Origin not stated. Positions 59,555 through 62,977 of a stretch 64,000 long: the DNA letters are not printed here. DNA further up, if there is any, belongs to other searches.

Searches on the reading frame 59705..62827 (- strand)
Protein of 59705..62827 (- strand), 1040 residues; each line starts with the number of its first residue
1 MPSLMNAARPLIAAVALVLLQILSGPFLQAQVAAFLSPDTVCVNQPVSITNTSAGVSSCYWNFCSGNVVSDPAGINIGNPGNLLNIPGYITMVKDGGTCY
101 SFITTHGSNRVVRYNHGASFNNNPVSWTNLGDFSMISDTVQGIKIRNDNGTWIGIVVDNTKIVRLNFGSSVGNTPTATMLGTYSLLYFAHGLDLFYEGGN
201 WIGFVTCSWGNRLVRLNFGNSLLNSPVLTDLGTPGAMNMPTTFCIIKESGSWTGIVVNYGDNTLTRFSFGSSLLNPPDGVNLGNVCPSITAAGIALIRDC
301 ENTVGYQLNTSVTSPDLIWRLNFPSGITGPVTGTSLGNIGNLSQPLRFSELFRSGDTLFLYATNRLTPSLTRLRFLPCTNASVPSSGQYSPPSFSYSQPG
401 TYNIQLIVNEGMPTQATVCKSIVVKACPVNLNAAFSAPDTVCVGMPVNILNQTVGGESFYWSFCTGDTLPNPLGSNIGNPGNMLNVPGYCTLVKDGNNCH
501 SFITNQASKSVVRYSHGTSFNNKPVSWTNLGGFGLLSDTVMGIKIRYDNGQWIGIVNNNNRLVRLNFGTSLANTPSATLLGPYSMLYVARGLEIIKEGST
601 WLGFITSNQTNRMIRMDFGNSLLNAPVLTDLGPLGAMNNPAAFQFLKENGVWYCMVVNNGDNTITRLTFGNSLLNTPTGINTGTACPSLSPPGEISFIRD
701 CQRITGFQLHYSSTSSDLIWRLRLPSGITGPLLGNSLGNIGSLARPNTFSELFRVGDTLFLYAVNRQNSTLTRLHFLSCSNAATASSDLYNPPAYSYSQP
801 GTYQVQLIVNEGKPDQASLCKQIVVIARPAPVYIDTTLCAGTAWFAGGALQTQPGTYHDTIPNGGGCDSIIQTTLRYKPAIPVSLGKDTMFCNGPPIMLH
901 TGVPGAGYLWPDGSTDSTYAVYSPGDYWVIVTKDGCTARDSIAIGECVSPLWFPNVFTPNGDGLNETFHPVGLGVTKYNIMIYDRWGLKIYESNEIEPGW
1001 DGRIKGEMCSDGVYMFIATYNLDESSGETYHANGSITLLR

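Call 74: search_protein_families(library=pfam, proteins=[window:59705-62827:-])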
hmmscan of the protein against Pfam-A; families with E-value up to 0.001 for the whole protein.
window:59705-62827:- (1040 aa): 2 families
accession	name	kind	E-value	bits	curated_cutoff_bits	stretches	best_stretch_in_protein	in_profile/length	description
PF13585.12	CHU_C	-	4.7e-16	59.1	27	1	953-1036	3-84/86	CHU_C Type IX secretion signal domain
PF18911.6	PKD_4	-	1.1e-05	25.8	27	0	793-813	52-72/85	PKD domain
